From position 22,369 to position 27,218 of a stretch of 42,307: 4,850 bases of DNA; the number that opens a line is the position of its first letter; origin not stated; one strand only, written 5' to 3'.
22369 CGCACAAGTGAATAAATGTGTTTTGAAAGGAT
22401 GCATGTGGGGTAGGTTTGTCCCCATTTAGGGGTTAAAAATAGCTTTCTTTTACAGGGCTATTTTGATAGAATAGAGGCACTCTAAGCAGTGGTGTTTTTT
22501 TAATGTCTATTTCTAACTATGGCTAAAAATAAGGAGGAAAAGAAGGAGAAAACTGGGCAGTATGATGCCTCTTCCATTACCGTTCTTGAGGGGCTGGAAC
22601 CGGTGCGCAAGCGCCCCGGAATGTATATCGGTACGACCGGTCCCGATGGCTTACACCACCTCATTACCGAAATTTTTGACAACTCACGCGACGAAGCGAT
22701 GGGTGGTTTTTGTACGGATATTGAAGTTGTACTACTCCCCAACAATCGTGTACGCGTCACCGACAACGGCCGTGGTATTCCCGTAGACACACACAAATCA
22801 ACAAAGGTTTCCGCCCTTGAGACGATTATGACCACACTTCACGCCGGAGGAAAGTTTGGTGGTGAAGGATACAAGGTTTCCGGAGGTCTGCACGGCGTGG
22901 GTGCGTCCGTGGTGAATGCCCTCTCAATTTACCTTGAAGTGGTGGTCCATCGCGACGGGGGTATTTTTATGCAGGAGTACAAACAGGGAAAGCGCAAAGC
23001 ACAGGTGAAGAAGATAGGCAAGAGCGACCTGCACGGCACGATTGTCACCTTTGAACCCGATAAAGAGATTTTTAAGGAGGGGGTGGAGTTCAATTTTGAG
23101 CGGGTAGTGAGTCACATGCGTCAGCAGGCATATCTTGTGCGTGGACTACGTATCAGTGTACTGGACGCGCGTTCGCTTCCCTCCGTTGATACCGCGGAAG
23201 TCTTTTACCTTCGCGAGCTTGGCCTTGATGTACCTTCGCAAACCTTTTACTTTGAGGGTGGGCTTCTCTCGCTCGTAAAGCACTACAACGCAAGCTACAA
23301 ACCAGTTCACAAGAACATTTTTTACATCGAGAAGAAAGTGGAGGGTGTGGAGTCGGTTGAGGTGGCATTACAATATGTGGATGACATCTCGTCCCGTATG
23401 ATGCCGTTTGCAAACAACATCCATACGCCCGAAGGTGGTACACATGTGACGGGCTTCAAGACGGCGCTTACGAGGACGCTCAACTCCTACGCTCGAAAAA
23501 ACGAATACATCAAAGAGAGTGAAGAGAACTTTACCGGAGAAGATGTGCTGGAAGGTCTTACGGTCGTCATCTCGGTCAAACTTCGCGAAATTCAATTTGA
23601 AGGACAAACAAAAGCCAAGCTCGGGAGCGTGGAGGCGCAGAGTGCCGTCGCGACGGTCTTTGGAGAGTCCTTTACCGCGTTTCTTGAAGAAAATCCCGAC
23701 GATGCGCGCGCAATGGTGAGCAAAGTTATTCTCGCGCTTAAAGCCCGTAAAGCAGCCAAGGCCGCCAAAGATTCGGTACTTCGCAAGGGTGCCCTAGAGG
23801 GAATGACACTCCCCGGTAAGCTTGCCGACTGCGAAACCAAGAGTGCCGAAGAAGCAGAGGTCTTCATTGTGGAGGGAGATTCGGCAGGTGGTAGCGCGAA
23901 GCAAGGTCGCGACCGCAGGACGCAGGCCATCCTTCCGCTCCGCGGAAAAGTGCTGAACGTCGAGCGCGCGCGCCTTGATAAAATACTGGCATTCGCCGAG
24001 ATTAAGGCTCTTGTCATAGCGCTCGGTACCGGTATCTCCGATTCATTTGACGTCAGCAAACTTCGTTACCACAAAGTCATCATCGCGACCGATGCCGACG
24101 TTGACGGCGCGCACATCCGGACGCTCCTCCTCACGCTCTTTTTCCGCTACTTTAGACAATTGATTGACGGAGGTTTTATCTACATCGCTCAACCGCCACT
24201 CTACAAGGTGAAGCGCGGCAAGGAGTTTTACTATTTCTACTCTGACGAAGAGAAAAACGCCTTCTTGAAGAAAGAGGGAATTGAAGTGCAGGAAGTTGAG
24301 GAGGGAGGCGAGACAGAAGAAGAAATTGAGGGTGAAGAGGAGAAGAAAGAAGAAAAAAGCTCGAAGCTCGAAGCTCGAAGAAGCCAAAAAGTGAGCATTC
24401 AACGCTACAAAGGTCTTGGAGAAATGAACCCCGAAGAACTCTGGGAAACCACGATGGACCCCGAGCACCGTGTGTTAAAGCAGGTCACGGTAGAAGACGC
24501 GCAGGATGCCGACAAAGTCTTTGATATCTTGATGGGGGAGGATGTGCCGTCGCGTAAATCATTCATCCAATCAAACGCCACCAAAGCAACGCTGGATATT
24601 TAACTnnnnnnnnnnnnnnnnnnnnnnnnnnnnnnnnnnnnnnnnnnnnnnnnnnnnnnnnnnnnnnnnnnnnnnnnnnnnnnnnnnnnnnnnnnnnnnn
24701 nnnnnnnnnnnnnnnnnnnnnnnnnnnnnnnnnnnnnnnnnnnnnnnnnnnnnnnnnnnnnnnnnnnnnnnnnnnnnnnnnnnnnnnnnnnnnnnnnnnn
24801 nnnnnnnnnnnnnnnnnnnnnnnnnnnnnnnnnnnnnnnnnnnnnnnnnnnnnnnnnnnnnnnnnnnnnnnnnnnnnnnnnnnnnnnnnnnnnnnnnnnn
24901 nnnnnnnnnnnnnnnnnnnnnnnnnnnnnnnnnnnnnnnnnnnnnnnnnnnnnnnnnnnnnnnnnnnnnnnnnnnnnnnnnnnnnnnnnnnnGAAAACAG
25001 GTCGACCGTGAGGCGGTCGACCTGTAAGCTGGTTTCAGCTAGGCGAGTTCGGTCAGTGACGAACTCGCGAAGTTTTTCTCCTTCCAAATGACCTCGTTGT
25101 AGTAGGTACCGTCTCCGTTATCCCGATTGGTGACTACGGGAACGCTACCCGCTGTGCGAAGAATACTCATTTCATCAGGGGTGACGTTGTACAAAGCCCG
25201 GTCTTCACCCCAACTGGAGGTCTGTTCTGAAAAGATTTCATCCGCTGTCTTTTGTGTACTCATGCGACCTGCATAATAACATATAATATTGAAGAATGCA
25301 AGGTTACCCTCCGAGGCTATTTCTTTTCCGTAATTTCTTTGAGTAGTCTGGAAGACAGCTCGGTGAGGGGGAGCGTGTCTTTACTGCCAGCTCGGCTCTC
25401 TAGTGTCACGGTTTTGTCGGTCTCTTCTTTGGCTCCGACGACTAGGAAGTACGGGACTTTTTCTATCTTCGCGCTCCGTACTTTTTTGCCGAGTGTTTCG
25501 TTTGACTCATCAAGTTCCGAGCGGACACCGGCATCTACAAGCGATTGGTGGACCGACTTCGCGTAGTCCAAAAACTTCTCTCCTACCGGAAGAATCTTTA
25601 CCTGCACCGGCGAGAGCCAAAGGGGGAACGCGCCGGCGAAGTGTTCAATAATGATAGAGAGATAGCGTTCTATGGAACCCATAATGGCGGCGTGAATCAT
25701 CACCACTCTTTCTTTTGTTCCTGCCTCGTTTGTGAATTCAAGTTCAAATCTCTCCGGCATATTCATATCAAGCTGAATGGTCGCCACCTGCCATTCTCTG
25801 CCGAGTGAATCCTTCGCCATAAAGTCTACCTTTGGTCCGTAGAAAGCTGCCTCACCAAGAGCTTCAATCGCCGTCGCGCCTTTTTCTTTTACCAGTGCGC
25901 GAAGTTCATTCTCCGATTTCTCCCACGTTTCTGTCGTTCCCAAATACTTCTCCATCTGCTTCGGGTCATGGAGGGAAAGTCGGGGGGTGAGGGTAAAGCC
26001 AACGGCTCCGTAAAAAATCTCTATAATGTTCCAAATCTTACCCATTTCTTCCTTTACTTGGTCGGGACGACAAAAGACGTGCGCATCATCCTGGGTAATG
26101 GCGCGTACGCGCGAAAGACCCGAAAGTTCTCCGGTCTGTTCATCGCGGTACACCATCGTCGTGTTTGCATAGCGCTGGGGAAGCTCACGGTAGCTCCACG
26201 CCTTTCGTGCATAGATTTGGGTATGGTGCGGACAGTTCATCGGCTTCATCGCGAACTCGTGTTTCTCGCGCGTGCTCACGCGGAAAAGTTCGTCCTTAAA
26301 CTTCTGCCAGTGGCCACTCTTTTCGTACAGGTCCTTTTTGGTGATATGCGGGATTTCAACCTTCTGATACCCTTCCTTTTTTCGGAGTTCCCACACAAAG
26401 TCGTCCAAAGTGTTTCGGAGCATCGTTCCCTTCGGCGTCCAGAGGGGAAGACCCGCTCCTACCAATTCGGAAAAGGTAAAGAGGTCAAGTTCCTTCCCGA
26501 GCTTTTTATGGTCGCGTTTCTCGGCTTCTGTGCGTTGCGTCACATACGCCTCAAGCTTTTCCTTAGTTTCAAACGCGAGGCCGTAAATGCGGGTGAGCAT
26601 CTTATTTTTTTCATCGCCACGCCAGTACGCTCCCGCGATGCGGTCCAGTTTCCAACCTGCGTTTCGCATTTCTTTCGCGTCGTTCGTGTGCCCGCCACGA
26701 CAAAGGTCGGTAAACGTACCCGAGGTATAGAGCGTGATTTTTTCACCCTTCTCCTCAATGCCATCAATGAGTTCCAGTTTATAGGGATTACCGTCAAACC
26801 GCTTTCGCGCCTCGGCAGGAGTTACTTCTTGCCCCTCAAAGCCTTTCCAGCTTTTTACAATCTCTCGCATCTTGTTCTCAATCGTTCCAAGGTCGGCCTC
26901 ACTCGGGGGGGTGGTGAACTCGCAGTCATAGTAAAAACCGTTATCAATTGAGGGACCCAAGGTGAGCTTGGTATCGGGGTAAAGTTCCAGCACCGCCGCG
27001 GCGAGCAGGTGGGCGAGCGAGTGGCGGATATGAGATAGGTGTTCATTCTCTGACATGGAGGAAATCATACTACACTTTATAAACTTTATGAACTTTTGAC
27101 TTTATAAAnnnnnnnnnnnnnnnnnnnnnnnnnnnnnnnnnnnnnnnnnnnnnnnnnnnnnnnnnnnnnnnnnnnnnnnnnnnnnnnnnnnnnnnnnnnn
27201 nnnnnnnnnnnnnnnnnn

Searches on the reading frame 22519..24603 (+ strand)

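Call 35: search_protein_families(library=pfam, proteins=[window:22519-24603:+], max_evalue=0.001)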
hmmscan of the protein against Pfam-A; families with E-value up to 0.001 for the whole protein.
window:22519-24603:+ (694 aa): 4 families
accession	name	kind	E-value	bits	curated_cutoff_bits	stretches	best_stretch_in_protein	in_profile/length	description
PF00204.31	DNA_gyraseB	-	1.4e-54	184.6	27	1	248-418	1-172/173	DNA gyrase B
PF00986.26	DNA_gyraseB_C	-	1.8e-30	105.3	29.8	1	623-684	2-63/63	DNA gyrase B subunit, carboxyl terminus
PF01751.28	Toprim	-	3.5e-18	66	23.1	1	447-558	1-95/96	Toprim domain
PF02518.31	HATPase_c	-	9.8e-13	49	26.4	1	42-181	3-108/111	Histidine kinase-, DNA gyrase B-, and HSP90-like ATPase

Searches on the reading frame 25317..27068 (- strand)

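Call 35: search_protein_families(library=pfam, proteins=[window:25317-27068:-], max_evalue=0.001)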
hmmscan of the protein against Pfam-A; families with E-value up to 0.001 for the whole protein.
window:25317-27068:- (583 aa): 3 families
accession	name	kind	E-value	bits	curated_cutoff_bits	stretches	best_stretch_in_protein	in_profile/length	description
PF00587.30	tRNA-synt_2b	-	7e-45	153.7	29.3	1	262-477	1-179/179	tRNA synthetase class II core domain (G, H, P, S and T)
PF03129.25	HGTP_anticodon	-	1.2e-20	73.9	21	1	489-577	1-93/94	Anticodon binding domain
PF07973.19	tRNA_SAD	-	3.3e-05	24.2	24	1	111-162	1-44/44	Threonyl and Alanyl tRNA synthetase second additional domain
